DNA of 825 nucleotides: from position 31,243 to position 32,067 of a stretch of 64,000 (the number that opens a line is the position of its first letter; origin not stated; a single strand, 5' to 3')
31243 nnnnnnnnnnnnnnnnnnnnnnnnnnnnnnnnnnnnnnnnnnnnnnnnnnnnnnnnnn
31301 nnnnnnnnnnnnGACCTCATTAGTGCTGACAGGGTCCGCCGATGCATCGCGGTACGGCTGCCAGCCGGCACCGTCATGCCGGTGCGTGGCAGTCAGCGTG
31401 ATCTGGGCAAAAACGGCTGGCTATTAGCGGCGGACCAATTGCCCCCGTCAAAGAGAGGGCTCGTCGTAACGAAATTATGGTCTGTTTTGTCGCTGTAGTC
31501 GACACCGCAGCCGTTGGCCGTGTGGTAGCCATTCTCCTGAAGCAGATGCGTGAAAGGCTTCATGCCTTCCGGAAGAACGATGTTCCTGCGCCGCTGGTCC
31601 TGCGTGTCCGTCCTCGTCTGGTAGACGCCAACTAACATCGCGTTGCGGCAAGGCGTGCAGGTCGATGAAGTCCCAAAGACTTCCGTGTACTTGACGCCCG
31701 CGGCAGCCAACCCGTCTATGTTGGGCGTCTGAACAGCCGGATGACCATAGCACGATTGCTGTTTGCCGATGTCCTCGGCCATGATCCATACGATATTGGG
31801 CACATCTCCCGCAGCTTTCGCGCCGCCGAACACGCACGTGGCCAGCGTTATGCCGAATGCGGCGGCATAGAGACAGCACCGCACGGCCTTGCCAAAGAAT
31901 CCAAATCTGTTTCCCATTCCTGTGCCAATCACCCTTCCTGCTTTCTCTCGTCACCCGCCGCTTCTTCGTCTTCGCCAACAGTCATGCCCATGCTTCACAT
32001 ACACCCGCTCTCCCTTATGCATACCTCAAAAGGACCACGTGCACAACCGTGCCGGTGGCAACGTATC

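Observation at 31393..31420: Single-base frameshift at a T5 homopolymer splits a giant sulfatase fusion gene into two ORFs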

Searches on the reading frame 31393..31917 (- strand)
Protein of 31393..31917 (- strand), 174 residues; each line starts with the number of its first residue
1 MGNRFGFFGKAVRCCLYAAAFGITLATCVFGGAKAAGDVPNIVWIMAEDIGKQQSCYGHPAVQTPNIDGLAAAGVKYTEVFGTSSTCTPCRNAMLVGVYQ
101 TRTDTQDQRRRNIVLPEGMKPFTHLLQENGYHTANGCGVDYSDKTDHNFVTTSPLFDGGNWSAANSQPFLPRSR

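Call 11: list_cluster_members(proteins=[P0001, window:31393-31917:-, window:31393-31932:-])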
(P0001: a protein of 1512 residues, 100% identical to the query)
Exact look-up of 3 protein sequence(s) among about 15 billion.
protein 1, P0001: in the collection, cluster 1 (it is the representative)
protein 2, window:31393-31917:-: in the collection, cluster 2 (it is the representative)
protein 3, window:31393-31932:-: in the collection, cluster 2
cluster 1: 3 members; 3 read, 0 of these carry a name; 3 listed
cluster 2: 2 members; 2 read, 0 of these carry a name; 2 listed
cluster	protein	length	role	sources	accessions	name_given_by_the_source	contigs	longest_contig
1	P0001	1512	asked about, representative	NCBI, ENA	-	-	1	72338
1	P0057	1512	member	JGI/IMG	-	-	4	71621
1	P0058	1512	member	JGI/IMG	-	-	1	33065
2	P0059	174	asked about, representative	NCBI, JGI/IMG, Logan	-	-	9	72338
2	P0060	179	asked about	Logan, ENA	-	-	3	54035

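Call 12: find_encoding_contigs(protein=P0059, flank=6000, max_places=10)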
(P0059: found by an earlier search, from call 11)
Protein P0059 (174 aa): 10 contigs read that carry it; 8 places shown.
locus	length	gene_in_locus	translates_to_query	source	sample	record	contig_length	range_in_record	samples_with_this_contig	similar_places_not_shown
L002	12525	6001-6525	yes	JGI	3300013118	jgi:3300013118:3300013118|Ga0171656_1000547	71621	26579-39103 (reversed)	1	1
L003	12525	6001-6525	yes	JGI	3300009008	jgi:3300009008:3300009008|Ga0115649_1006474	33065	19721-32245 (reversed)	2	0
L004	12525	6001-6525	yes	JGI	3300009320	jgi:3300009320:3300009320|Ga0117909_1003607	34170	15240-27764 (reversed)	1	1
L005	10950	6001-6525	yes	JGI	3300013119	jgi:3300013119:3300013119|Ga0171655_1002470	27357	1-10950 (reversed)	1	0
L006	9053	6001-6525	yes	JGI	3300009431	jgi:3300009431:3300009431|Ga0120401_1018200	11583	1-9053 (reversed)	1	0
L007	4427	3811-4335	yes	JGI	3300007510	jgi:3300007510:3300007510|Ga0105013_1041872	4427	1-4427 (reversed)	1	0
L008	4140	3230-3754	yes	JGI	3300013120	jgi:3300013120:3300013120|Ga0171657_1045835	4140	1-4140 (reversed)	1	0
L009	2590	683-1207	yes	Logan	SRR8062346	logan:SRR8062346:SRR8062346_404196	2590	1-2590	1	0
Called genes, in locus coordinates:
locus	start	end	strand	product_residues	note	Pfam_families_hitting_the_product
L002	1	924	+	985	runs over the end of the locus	PF00884:Sulfatase, PF16347:SGSH_C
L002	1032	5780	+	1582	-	PF07610:DUF1573 (faint), PF22067:Cep192_D3 (faint), PF22544:HYDIN_VesB_CFA65-like_Ig (weak), PF15780:ASH (weak), PF22544:HYDIN_VesB_CFA65-like_Ig, PF00884:Sulfatase, PF16347:SGSH_C, PF22544:HYDIN_VesB_CFA65-like_Ig, +2 more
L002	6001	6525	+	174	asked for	PF00884:Sulfatase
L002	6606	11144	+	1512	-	PF00884:Sulfatase, PF16347:SGSH_C, PF07610:DUF1573 (faint), PF22073:Cep192_D4 (faint), PF22544:HYDIN_VesB_CFA65-like_Ig (weak), PF15780:ASH (weak), PF22544:HYDIN_VesB_CFA65-like_Ig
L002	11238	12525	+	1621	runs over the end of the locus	PF00932:LTD, PF13290:CHB_HEX_C_1, PF13287:Fn3_assoc, PF08757:CotH, PF13287:Fn3_assoc, PF13290:CHB_HEX_C_1, PF00932:LTD, PF18884:TSP3_bac (weak)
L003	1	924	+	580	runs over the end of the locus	?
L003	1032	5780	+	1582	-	PF07610:DUF1573 (faint), PF22067:Cep192_D3 (faint), PF22544:HYDIN_VesB_CFA65-like_Ig (weak), PF15780:ASH (weak), PF22544:HYDIN_VesB_CFA65-like_Ig, PF00884:Sulfatase, PF16347:SGSH_C, PF22544:HYDIN_VesB_CFA65-like_Ig, +2 more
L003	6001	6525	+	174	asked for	PF00884:Sulfatase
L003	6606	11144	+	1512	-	PF00884:Sulfatase, PF16347:SGSH_C, PF07610:DUF1573 (faint), PF22073:Cep192_D4 (faint), PF22544:HYDIN_VesB_CFA65-like_Ig (weak), PF15780:ASH (weak), PF22544:HYDIN_VesB_CFA65-like_Ig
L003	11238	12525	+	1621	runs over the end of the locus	PF00932:LTD, PF13290:CHB_HEX_C_1, PF13287:Fn3_assoc, PF08757:CotH, PF13287:Fn3_assoc, PF13290:CHB_HEX_C_1, PF00932:LTD, PF18884:TSP3_bac (weak)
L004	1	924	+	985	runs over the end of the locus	PF00884:Sulfatase, PF16347:SGSH_C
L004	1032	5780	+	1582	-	PF07610:DUF1573 (faint), PF22067:Cep192_D3 (faint), PF22544:HYDIN_VesB_CFA65-like_Ig (weak), PF15780:ASH (weak), PF22544:HYDIN_VesB_CFA65-like_Ig, PF00884:Sulfatase, PF16347:SGSH_C, PF22544:HYDIN_VesB_CFA65-like_Ig, +2 more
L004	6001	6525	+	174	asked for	PF00884:Sulfatase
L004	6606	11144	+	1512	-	PF00884:Sulfatase, PF16347:SGSH_C, PF07610:DUF1573 (faint), PF22073:Cep192_D4 (faint), PF22544:HYDIN_VesB_CFA65-like_Ig (weak), PF15780:ASH (weak), PF22544:HYDIN_VesB_CFA65-like_Ig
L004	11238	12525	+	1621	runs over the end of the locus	PF00932:LTD, PF13290:CHB_HEX_C_1, PF13287:Fn3_assoc, PF08757:CotH, PF13287:Fn3_assoc, PF13290:CHB_HEX_C_1, PF00932:LTD, PF18884:TSP3_bac (weak)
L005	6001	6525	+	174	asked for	PF00884:Sulfatase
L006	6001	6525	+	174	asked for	PF00884:Sulfatase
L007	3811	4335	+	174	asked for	PF00884:Sulfatase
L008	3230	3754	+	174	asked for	PF00884:Sulfatase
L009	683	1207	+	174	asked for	PF00884:Sulfatase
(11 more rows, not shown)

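Call 13: find_encoding_contigs(protein=P0057, flank=3000, max_places=10)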
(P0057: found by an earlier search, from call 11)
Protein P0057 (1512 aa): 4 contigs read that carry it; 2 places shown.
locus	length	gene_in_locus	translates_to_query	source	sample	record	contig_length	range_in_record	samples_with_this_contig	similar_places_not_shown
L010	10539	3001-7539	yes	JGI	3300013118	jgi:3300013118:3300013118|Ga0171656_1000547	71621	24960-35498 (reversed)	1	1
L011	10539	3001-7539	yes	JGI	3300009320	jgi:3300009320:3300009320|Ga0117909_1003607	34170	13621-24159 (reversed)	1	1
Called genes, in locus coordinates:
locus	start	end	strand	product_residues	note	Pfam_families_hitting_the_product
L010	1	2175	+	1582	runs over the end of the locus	PF07610:DUF1573 (faint), PF22067:Cep192_D3 (faint), PF22544:HYDIN_VesB_CFA65-like_Ig (weak), PF15780:ASH (weak), PF22544:HYDIN_VesB_CFA65-like_Ig, PF00884:Sulfatase, PF16347:SGSH_C, PF22544:HYDIN_VesB_CFA65-like_Ig, +2 more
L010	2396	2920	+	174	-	PF00884:Sulfatase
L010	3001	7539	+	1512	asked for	PF00884:Sulfatase, PF16347:SGSH_C, PF07610:DUF1573 (faint), PF22073:Cep192_D4 (faint), PF22544:HYDIN_VesB_CFA65-like_Ig (weak), PF15780:ASH (weak), PF22544:HYDIN_VesB_CFA65-like_Ig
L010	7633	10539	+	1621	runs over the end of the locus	PF00932:LTD, PF13290:CHB_HEX_C_1, PF13287:Fn3_assoc, PF08757:CotH, PF13287:Fn3_assoc, PF13290:CHB_HEX_C_1, PF00932:LTD, PF18884:TSP3_bac (weak)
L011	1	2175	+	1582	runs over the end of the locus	PF07610:DUF1573 (faint), PF22067:Cep192_D3 (faint), PF22544:HYDIN_VesB_CFA65-like_Ig (weak), PF15780:ASH (weak), PF22544:HYDIN_VesB_CFA65-like_Ig, PF00884:Sulfatase, PF16347:SGSH_C, PF22544:HYDIN_VesB_CFA65-like_Ig, +2 more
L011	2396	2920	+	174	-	PF00884:Sulfatase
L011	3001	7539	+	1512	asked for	PF00884:Sulfatase, PF16347:SGSH_C, PF07610:DUF1573 (faint), PF22073:Cep192_D4 (faint), PF22544:HYDIN_VesB_CFA65-like_Ig (weak), PF15780:ASH (weak), PF22544:HYDIN_VesB_CFA65-like_Ig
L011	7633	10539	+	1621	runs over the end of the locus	PF00932:LTD, PF13290:CHB_HEX_C_1, PF13287:Fn3_assoc, PF08757:CotH, PF13287:Fn3_assoc, PF13290:CHB_HEX_C_1, PF00932:LTD, PF18884:TSP3_bac (weak)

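Call 14: find_encoding_contigs(protein=P0058, flank=3000, max_places=10)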
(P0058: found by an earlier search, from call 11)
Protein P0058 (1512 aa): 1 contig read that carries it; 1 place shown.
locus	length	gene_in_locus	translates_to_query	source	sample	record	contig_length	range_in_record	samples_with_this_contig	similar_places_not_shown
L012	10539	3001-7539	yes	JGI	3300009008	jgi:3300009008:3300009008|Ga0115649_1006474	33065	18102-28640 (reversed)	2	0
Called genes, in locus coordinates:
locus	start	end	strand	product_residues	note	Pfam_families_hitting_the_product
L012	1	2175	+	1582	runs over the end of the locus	PF07610:DUF1573 (faint), PF22067:Cep192_D3 (faint), PF22544:HYDIN_VesB_CFA65-like_Ig (weak), PF15780:ASH (weak), PF22544:HYDIN_VesB_CFA65-like_Ig, PF00884:Sulfatase, PF16347:SGSH_C, PF22544:HYDIN_VesB_CFA65-like_Ig, +2 more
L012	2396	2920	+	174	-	PF00884:Sulfatase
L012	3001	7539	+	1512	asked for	PF00884:Sulfatase, PF16347:SGSH_C, PF07610:DUF1573 (faint), PF22073:Cep192_D4 (faint), PF22544:HYDIN_VesB_CFA65-like_Ig (weak), PF15780:ASH (weak), PF22544:HYDIN_VesB_CFA65-like_Ig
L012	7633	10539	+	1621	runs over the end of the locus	PF00932:LTD, PF13290:CHB_HEX_C_1, PF13287:Fn3_assoc, PF08757:CotH, PF13287:Fn3_assoc, PF13290:CHB_HEX_C_1, PF00932:LTD, PF18884:TSP3_bac (weak)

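Call 33: search_protein_families(library=ncbifam, proteins=[window:31393-31917:-], max_evalue=0.001)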
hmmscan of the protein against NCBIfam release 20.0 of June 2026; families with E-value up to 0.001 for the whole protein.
window:31393-31917:- (174 aa): 4 families
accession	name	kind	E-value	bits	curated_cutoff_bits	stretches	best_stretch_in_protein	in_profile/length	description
NF010322.0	PRK13759.1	equivalog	1.7e-12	46.6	481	1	39-134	6-100/486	arylsulfatase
TIGR03417.1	chol_sulfatase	equivalog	2.4e-10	39.9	433.45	1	40-134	3-96/500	choline-sulfatase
NF045661.1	HdlasePehA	equivalog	5.9e-07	28.5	900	1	55-104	19-68/506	phosphoric/sulfuric ester hydrolase PehA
NF052527.1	Mn_arylsulf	exception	0.00022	20.2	850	1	41-104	3-68/479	manganese-dependent arylsulfatase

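Call 37: find_encoding_contigs(protein=P0060, flank=1500, max_places=10)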
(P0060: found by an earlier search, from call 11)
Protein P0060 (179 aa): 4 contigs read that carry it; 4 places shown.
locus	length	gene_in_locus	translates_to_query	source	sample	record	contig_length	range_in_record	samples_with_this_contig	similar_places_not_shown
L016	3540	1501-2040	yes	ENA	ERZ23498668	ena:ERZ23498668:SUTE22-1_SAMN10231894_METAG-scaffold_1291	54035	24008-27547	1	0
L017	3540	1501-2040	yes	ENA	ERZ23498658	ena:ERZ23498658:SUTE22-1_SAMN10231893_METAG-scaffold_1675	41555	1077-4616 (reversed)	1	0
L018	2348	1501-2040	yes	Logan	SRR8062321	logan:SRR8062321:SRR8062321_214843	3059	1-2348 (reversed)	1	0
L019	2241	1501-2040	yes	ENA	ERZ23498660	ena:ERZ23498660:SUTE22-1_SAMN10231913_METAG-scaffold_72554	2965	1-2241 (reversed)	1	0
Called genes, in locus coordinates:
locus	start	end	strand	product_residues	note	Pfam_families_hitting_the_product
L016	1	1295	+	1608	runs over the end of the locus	PF07610:DUF1573 (faint), PF22073:Cep192_D4 (faint), PF22544:HYDIN_VesB_CFA65-like_Ig (weak), PF15780:ASH (weak), PF22544:HYDIN_VesB_CFA65-like_Ig, PF00884:Sulfatase, PF16347:SGSH_C, PF22544:HYDIN_VesB_CFA65-like_Ig, +2 more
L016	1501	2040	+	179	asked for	PF00884:Sulfatase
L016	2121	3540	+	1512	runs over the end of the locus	PF00884:Sulfatase, PF16347:SGSH_C, PF07610:DUF1573 (faint), PF22073:Cep192_D4 (faint), PF22544:HYDIN_VesB_CFA65-like_Ig (weak), PF15780:ASH (weak), PF22544:HYDIN_VesB_CFA65-like_Ig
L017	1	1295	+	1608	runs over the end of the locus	PF07610:DUF1573 (faint), PF22073:Cep192_D4 (faint), PF22544:HYDIN_VesB_CFA65-like_Ig (weak), PF15780:ASH (weak), PF22544:HYDIN_VesB_CFA65-like_Ig, PF00884:Sulfatase, PF16347:SGSH_C, PF22544:HYDIN_VesB_CFA65-like_Ig, +2 more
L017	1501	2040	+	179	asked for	PF00884:Sulfatase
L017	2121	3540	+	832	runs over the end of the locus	?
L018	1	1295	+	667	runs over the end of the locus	?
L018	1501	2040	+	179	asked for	PF00884:Sulfatase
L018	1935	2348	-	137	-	?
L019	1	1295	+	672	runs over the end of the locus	?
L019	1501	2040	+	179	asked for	PF00884:Sulfatase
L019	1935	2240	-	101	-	?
